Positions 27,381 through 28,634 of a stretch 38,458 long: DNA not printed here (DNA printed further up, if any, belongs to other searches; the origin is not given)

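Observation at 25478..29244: Minimal FdhA-HdrB-HdrC trio without HdrA, MvhD, FdhB or a membrane anchor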

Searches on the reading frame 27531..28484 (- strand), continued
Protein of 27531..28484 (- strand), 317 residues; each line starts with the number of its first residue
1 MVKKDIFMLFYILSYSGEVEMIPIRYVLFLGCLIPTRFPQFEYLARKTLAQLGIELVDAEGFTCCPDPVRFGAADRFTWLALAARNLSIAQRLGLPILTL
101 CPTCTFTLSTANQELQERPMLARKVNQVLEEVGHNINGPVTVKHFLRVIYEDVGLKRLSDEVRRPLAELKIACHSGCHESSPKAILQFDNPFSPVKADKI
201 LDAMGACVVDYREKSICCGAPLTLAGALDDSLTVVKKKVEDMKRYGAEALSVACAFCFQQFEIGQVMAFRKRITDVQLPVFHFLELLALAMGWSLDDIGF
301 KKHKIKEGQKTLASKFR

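Call 19: find_encoding_contigs(protein=P0014, flank=10000, max_places=1)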
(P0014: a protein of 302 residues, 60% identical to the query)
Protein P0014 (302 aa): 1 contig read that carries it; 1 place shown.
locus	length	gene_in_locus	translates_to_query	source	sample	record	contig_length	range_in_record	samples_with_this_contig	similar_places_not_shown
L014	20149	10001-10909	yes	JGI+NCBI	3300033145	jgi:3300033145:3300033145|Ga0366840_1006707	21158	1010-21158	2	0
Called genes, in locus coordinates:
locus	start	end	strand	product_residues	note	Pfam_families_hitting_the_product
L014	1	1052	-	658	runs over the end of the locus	PF04545:Sigma70_r4 (weak)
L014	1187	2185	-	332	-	PF00814:TsaD, PF22521:HypF_C_2 (weak)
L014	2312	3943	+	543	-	PF00890:FAD_binding_2, PF07992:Pyr_redox_2 (faint), PF02910:Succ_DH_flav_C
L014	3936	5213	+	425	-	PF01571:GCV_T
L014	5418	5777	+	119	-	PF01597:GCV_H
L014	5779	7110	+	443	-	PF02347:GDC-P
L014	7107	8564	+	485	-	PF02347:GDC-P, PF01212:Beta_elim_lyase (faint), PF00266:Aminotran_5 (weak), PF21478:GcvP2_C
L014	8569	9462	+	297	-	PF16881:LIAS_N, PF04055:Radical_SAM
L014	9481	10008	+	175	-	PF13183:Fer4_8, PF13187:Fer4_9 (weak), PF13534:Fer4_17 (faint)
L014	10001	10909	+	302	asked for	PF02754:CCG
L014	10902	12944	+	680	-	PF04879:Molybdop_Fe4S4, PF00384:Molybdopterin, PF01568:Molydop_binding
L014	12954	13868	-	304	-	PF01180:DHO_dh, PF01207:Dus (weak), PF03060:NMO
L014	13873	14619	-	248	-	PF00175:NAD_binding_1 (weak), PF10418:DHODB_Fe-S_bind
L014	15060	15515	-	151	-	PF00583:Acetyltransf_1, PF13673:Acetyltransf_10, PF13508:Acetyltransf_7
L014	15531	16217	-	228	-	PF03609:EII-Sor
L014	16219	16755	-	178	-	PF03830:PTSIIB_sorb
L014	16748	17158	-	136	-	PF03610:EIIA-man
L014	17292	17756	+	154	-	PF00293:NUDIX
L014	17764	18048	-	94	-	-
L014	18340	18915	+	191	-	-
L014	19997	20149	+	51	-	?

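Call 30: find_related_loci(query=A1, collection=genome_contigs, flank=10000)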
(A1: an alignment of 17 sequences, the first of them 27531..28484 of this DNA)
Query A1 (317 aa) in genome_contigs; peptide patterns used: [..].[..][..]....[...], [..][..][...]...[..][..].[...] (x = any residue, [..] = any of these).
25 stretches matched a pattern; 5 encode a relative of the query (tblastn E <= 1e-3); 5 distinct loci.
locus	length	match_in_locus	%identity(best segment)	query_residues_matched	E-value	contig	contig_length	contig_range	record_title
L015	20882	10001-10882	67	24-317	2e-139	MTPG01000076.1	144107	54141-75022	MAG: Desulfarculaceae bacterium JdFR-97 JGI24020J35080_1000062, whole genome shotgun sequence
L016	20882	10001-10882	64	24-317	2e-132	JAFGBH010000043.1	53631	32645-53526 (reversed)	MAG: Deltaproteobacteria bacterium isolate Zod_Metabat.1020 k87_2308387, whole genome shotgun sequence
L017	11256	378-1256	62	24-316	4e-130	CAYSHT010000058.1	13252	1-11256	MAG TPA_asm: uncultured Syntrophaceae bacterium isolate binchicken_co5_176 genome assembly, contig: NODE_1497_length_132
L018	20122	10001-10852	60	25-309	3e-119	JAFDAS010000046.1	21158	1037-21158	MAG: Deltaproteobacteria bacterium isolate AB_3033_Bin_88 AB_3033_Bin_88_scaffold_6706, whole genome shotgun sequence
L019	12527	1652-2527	58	25-317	1e-110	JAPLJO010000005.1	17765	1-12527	MAG: Deltaproteobacteria bacterium isolate LacPavin_0920_SED2_MAG_54_12 LacPavin_0920_SED2_scaffold_1025233, whole genom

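Call 33: search_protein_families(library=ncbifam, proteins=[window:27531-28424:-, L006:7988-9433:+, L006:13015-14172:+, L006:14742-15335:+, L006:17019-18182:+, L006:14334-14711:+, L011:6068-7276:+], max_evalue=0.001)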
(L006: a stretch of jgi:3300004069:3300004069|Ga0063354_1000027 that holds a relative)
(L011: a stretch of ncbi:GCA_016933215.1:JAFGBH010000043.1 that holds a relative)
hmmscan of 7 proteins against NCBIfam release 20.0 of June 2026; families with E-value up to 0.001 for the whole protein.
window:27531-28424:- (297 aa): 8 families
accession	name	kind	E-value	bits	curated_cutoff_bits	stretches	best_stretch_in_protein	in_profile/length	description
TIGR03288.1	CoB_CoM_SS_B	equivalog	1e-77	261.3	345.15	1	6-287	2-283/290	CoB--CoM heterodisulfide reductase subunit B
NF042965.1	MFR_anch_SdhE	equivalog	8.8e-35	120.6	500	1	29-285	26-276/282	8-methylmenaquinol:fumarate reductase membrane anchor subunit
NF041780.1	hetero_SS_HdrB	equivalog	1.2e-25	90.4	450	1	7-285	7-296/304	ferredoxin:CoB-CoM heterodisulfide reductase subunit HdrB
NF045670.1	quin_L_LdhH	equivalog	2.2e-16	59.3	800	1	5-245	468-689/706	L-lactate dehydrogenase (quinone) large subunit LdhH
NF004898.0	PRK06259.1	equivalog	3.2e-13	49.1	385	1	6-268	264-485/488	fumarate reductase (CoM/CoB) subunit TfrB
NF008369.0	PRK11168.1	equivalog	9.4e-07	28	278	0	7-160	170-306/401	anaerobic glycerol-3-phosphate dehydrogenase subunit C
NF008434.0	PRK11274.1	equivalog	3.3e-05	23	333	1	7-247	171-394/409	glycolate oxidase subunit GlcF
NF045663.1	diclust_near_Sec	equivalog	0.00026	19.2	530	0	197-242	459-504/759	pyridine nucleotide-disulfide oxidoreductase/dicluster-binding protein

L006:7988-9433:+ (481 aa): 98 families (the best 25 are shown)
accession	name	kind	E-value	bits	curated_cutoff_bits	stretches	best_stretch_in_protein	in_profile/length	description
TIGR01350.1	lipoamide_DH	equivalog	9.4e-158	525.7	408.8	1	4-476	3-460/461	dihydrolipoyl dehydrogenase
TIGR02053.1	MerA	equivalog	2e-103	346.9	454.45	1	4-466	2-449/465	mercury(II) reductase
NF003585.0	PRK05249.1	equivalog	6e-103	344.9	465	1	5-472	9-459/464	Si-specific NAD(P)(+) transhydrogenase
NF004947.0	PRK06292.2-5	equivalog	9.1e-91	305.1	592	1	6-469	7-457/474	dihydrolipoyl dehydrogenase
NF005883.0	PRK07845.1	equivalog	2.6e-89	300.3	479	1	2-469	2-458/466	NAD(P)H-quinone dehydrogenase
NF004945.0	PRK06292.2-3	equivalog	1.3e-87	294.7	494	1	5-466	6-448/457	dihydrolipoyl dehydrogenase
NF004776.0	PRK06116.1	equivalog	2.3e-87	293.9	480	1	6-463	8-446/450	glutathione-disulfide reductase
NF004943.0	PRK06292.2-1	equivalog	4.5e-86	289.4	432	1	5-469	6-454/456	dihydrolipoyl dehydrogenase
NF004991.0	PRK06370.1-3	subfamily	1.3e-85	287.9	620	1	5-467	38-484/509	FAD-containing oxidoreductase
NF004946.0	PRK06292.2-4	subfamily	1.1e-84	284.9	634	1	6-472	7-472/487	dihydrolipoyl dehydrogenase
NF004992.0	PRK06370.1-4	equivalog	1.4e-81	274.3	629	1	7-463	9-448/459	FAD-containing oxidoreductase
TIGR01424.1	gluta_reduc_2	equivalog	3.4e-80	269.8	606.05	1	7-463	7-442/446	glutathione-disulfide reductase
NF005884.0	PRK07846.1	equivalog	1.3e-79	268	501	1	5-466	6-447/454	mycothione reductase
TIGR01421.1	gluta_reduc_1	equivalog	6.5e-73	246.4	556.15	1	6-463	6-446/450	glutathione-disulfide reductase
NF004939.0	PRK06292.1-1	equivalog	9e-73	245.5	435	1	3-474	6-462/476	dihydrolipoyl dehydrogenase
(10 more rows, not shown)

L006:13015-14172:+ (385 aa): 0 families

L006:14742-15335:+ (197 aa): 0 families

L006:17019-18182:+ (387 aa): 19 families
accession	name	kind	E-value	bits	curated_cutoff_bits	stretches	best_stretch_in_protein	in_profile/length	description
NF008425.0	PRK11259.1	equivalog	2.6e-33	115.5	257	1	1-375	3-375/377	N-methyl-L-tryptophan oxidase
TIGR02352.1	thiamin_ThiO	equivalog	7.2e-29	101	250.8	1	5-359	1-349/351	glycine oxidase ThiO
TIGR01373.1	soxB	subfamily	5.4e-27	94.7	529.45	1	3-378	31-402/407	sarcosine oxidase subunit beta family protein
TIGR01377.1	soxA_mon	subfamily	6e-23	81.2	479.65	2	4-234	2-223/381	amino oxidase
TIGR03364.1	HpnW_proposed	hypoth_equivalog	5.2e-19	68.5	285.1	1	4-220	2-206/365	TIGR03364 family FAD-dependent oxidoreductase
NF001933.0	PRK00711.1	subfamily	9.4e-15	54.5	383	1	60-227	108-273/429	D-amino acid dehydrogenase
NF002480.1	PRK01747.1-1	equivalog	1.7e-12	46.6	540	1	3-251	249-489/645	bifunctional tRNA (5-methylaminomethyl-2-thiouridine)(34)-methyltransferase MnmC2/FAD-dependent 5-carboxymethylaminomethyl-2-thiouridine(34)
TIGR03197.1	MnmC_Cterm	equivalog_domain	1.8e-11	43.8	174.2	1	4-222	1-214/400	FAD-dependent 5-carboxymethylaminomethyl-2-thiouridine(34) oxidoreductase MnmC1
NF050086.1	pipecolate_AmaA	exception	2.5e-11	42.9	600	1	2-211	25-237/425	L-pipecolate oxidase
NF008726.1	PRK11728.1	equivalog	1.1e-10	41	299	1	4-228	2-219/389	L-2-hydroxyglutarate oxidase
NF009074.0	PRK12409.1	equivalog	3.1e-10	39.8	494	1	86-227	128-274/410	D-amino acid dehydrogenase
TIGR03377.1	glycerol3P_GlpA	equivalog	9.2e-10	37.7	552.8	1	114-226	103-219/530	anaerobic glycerol-3-phosphate dehydrogenase subunit GlpA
NF033460.1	glycerol3P_ox_II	equivalog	6.1e-09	35.5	460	1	3-220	2-217/361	type 2 glycerol-3-phosphate oxidase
NF040813.1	pro_dh_Thprot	equivalog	1e-07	31.4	600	0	5-82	2-70/362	D-proline dehydrogenase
TIGR03970.1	mycofact_MftG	equivalog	2e-07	30.3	387.45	0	174-210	215-254/487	mycofactocin dehydrogenase MftG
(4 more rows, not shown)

L006:14334-14711:+ (125 aa): 4 families
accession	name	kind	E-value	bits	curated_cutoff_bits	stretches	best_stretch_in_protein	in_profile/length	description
NF002270.0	PRK01202.1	subfamily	8.6e-51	171.1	117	1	2-124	6-128/129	glycine cleavage system protein GcvH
TIGR00527.1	gcvH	equivalog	1.8e-45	154.2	115.85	1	2-124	4-127/129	glycine cleavage system protein GcvH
TIGR03077.1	not_gcvH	equivalog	6.4e-23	80.9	144.05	1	9-106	5-102/110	glycine cleavage protein H-like protein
NF045810.1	GcvH_rel_desulf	equivalog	3.9e-09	36.4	150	1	7-122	20-135/167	GcvH-related protein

L011:6068-7276:+ (402 aa): 34 families (the best 25 are shown)
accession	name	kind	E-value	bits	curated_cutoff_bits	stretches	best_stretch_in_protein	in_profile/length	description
NF006050.0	PRK08197.1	equivalog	2e-82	277.1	303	1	4-383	7-392/406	threonine synthase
NF004170.0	PRK05638.1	equivalog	4.5e-65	219.9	421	1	8-382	4-365/442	threonine synthase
TIGR00260.1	thrC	equivalog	1.2e-55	189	167.1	1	53-374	2-337/340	threonine synthase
NF006205.0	PRK08329.1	equivalog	7.2e-55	186.4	358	1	6-375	2-346/347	threonine synthase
NF005035.0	PRK06450.1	equivalog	5.6e-49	166.8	301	1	7-375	5-337/338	threonine synthase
NF004996.0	PRK06381.1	equivalog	1.9e-46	158.5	266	1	73-371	14-317/319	threonine synthase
NF006390.0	PRK08639.1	equivalog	1.5e-21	76.8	421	1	75-372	26-314/418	threonine ammonia-lyase IlvA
TIGR01127.1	ilvA_1Cterm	equivalog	3.5e-19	69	378.75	1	75-374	1-287/380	threonine ammonia-lyase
TIGR02079.1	THD1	equivalog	6.5e-18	64.7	440.55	1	75-372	17-306/410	threonine ammonia-lyase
NF006094.0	PRK08246.1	subfamily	1.3e-15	57.6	331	1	75-371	24-302/310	serine/threonine dehydratase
NF006674.0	PRK09224.1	subfamily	2.3e-15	56.3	577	1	75-374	26-315/508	threonine ammonia-lyase IlvA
NF040741.1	ornith_OrtB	equivalog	2.2e-14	52.8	550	1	91-246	83-248/464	2-amino-4-oxopentanoate thiolase subunit OrtB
NF005680.0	PRK07476.1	equivalog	3.5e-14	52.5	413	1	67-241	16-189/326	hydroxyectoine utilization dehydratase EutB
NF006389.0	PRK08638.1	equivalog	4.1e-14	52.2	453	1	68-373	21-315/333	bifunctional threonine ammonia-lyase/L-serine ammonia-lyase TdcB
TIGR03844.1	cysteate_syn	equivalog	4.5e-14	52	324.9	1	54-377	46-384/398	cysteate synthase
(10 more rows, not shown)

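Call 41: find_encoding_contigs(protein=P0025, flank=8000, max_places=2)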
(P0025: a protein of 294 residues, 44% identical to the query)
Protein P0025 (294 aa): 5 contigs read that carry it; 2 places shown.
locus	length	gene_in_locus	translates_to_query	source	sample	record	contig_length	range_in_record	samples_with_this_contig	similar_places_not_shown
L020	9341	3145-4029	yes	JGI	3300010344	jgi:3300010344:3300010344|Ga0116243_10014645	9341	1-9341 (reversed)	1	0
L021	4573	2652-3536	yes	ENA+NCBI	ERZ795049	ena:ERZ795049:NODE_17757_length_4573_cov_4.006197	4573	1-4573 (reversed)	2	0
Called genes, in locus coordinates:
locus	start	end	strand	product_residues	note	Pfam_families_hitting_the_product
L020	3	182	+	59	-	?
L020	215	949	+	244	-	PF04402:SIMPL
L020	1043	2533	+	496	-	PF02129:Peptidase_S15 (weak), PF00561:Abhydrolase_1, PF12697:Abhydrolase_6, PF00326:Peptidase_S9 (weak), PF01738:DLH (faint), PF12146:Hydrolase_4, PF08840:BAAT_C (weak)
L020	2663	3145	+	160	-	PF13187:Fer4_9 (faint), PF13183:Fer4_8 (weak)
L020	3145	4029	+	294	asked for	PF02754:CCG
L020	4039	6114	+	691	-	PF04879:Molybdop_Fe4S4, PF00384:Molybdopterin, PF01568:Molydop_binding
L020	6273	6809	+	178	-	PF03358:FMN_red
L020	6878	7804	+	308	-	-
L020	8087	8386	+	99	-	PF13893:RRM_5 (weak), PF16842:RRM_occluded (weak), PF00076:RRM_1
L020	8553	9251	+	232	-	PF01259:SAICAR_synt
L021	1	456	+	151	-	PF04402:SIMPL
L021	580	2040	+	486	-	PF02129:Peptidase_S15 (weak), PF00561:Abhydrolase_1, PF12697:Abhydrolase_6, PF00326:Peptidase_S9 (weak), PF01738:DLH (faint), PF12146:Hydrolase_4, PF08840:BAAT_C (weak)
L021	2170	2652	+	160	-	PF13187:Fer4_9 (faint), PF13183:Fer4_8 (weak)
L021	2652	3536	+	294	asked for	PF02754:CCG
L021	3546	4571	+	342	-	?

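Call 42: find_encoding_contigs(protein=P0021, flank=8000, max_places=1)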
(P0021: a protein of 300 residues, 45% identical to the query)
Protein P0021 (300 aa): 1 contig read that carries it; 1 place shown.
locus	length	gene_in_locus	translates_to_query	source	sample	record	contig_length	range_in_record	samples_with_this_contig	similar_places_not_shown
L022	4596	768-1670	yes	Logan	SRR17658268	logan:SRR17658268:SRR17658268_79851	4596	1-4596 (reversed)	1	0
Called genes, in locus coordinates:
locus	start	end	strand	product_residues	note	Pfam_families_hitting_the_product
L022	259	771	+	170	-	PF13183:Fer4_8 (weak), PF13187:Fer4_9 (faint), PF13534:Fer4_17 (weak)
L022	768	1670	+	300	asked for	PF02754:CCG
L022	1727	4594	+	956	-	?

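Call 48: find_related_loci(query=A1, collection=metagenome_contigs, flank=10000)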
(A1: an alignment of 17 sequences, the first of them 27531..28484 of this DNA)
Query A1 (317 aa) in metagenome_contigs; peptide patterns used: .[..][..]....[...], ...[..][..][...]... (x = any residue, [..] = any of these).
318 stretches matched a pattern; 21 encode a relative of the query (tblastn E <= 1e-3); 21 distinct loci.
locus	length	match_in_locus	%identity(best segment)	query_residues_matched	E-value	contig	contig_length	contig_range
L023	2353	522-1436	92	12-317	0e+0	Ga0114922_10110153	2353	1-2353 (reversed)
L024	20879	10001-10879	62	24-316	2e-130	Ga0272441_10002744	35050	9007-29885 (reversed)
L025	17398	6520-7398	62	24-316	8e-130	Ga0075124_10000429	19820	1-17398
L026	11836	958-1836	60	24-316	7e-124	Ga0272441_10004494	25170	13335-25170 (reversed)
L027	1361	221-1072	57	25-309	1e-122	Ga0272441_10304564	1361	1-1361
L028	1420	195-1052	57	21-306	3e-119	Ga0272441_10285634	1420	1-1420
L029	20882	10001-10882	67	24-317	3e-139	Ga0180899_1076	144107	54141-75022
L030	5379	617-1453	41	24-306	4e-63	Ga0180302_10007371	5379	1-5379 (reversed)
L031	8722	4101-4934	39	25-306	7e-63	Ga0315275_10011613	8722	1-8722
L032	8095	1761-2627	37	14-306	5e-61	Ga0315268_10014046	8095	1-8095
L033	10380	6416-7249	37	25-306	4e-60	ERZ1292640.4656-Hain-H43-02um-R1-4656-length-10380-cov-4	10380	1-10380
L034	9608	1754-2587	37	25-306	2e-60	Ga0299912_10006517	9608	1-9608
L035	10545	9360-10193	37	25-306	2e-59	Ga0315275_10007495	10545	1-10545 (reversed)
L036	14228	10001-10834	37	25-306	2e-59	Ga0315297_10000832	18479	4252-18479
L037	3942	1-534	50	131-309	7e-59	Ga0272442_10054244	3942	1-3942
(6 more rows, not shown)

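Call 55: search_protein_families(library=pfam, proteins=[L022:1727-4594:+, L006:14742-15335:+, L006:13015-14172:+, L014:2312-3943:+], max_evalue=0.001)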
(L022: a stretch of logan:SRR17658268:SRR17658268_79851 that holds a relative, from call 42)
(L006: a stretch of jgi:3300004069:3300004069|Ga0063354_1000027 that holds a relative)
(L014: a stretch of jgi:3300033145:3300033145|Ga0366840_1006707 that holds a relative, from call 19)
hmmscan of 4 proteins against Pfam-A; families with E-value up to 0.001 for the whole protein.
L022:1727-4594:+ (956 aa): 6 families
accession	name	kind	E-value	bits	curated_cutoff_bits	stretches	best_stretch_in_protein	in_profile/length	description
PF07669.17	Eco57I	-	3e-47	161.3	25.3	1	461-663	1-171/171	Eco57I restriction-modification methylase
PF02384.22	N6_Mtase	-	5.7e-17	62.4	20.4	2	322-488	5-105/311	N-6 DNA Methylase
PF20473.4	MmeI_Mtase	-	1.3e-15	57.8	27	1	383-619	16-188/259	MmeI, DNA-methyltransferase domain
PF04313.20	HSDR_N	-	4.9e-07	30.2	25.1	1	27-136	3-195/198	Type I restriction enzyme R protein N terminus (HSDR_N)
PF12950.13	TaqI_C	-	3.2e-05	24.6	26.5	1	880-953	34-99/118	TaqI-like C-terminal specificity domain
PF01170.24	UPF0020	-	9.4e-05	22.6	22.3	0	389-478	31-94/197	RMKL-like, methyltransferase domain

L006:14742-15335:+ (197 aa): 0 families

L006:13015-14172:+ (385 aa): 1 family
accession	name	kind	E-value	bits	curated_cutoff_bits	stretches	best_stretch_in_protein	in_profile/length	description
PF01925.25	TauE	-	6.6e-22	78.8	32.6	1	72-370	2-236/237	Sulfite exporter TauE/SafE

L014:2312-3943:+ (543 aa): 5 families
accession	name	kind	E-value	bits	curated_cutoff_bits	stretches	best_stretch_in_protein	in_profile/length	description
PF00890.30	FAD_binding_2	-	1.9e-92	311.1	20.4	1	6-389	1-414/414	FAD binding domain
PF02910.25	Succ_DH_flav_C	-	9.7e-19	68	20.8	1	440-538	3-109/130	Fumarate reductase flavoprotein C-term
PF07992.20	Pyr_redox_2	-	3.1e-06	27.3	26.1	0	352-381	255-280/291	Pyridine nucleotide-disulphide oxidoreductase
PF03486.20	HI0933_like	-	8.9e-05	22.5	50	0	6-63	2-60/244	HI0933-like protein Rossmann domain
PF01266.30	DAO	-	0.00077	19.5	27.9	0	6-99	1-81/353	FAD dependent oxidoreductase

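Call 70: search_solved_structures(query=A1, max_evalue=10, show_alignments=1)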
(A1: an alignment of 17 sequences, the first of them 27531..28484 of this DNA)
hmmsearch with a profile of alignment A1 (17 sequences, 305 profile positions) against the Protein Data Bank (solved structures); distinct sequences matched with E-value up to 10: 15.
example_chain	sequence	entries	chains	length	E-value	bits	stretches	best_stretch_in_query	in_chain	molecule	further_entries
8rvu_b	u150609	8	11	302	6e-78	265.4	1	11-294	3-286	H(2):CoB-CoM heterodisulfide,ferredoxin reductase subunit B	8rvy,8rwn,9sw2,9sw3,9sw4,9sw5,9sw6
8rvv_B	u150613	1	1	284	1.4e-77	264.1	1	11-290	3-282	H(2):CoB-CoM heterodisulfide,ferredoxin reductase subunit B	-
5odc_B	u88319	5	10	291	6.5e-77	261.9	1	9-293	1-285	Heterodisulfide reductase, subunit B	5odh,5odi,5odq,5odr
9sfi_C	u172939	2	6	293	1.7e-76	260.6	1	9-286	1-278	H(2)/formate:CoB-CoM heterodisulfide,ferredoxin reductase subunit B2 | Heterodisulfide reductase subunit B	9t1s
7bkb_B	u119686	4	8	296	4.8e-65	223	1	9-291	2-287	CoB--CoM heterodisulfide reductase subunit B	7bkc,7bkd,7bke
1ayf_A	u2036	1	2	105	0.044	16.2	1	204-248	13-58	ADRENODOXIN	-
2jqr_B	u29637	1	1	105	0.045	16.2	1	204-248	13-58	Adrenodoxin, mitochondrial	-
2bt6_A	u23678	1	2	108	0.046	16.1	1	204-248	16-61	ADRENODOXIN 1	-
1cje_A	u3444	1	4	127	0.062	15.7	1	204-248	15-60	ADRENODOXIN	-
1l6u_A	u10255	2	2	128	0.063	15.7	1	204-248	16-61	Adrenodoxin 1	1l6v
1e6e_B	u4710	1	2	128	0.063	15.7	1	204-248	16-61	ADRENODOXIN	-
3n9y_C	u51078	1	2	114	0.12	14.7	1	204-247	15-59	Adrenodoxin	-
3n9z_C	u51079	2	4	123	0.14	14.6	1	204-247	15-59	Adrenodoxin | Adrenodoxin, mitochondrial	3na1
3p1m_A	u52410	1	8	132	0.16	14.4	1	204-247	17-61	Adrenodoxin, mitochondrial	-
3kwl_A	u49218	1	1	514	0.25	13.7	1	62-122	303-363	uncharacterized protein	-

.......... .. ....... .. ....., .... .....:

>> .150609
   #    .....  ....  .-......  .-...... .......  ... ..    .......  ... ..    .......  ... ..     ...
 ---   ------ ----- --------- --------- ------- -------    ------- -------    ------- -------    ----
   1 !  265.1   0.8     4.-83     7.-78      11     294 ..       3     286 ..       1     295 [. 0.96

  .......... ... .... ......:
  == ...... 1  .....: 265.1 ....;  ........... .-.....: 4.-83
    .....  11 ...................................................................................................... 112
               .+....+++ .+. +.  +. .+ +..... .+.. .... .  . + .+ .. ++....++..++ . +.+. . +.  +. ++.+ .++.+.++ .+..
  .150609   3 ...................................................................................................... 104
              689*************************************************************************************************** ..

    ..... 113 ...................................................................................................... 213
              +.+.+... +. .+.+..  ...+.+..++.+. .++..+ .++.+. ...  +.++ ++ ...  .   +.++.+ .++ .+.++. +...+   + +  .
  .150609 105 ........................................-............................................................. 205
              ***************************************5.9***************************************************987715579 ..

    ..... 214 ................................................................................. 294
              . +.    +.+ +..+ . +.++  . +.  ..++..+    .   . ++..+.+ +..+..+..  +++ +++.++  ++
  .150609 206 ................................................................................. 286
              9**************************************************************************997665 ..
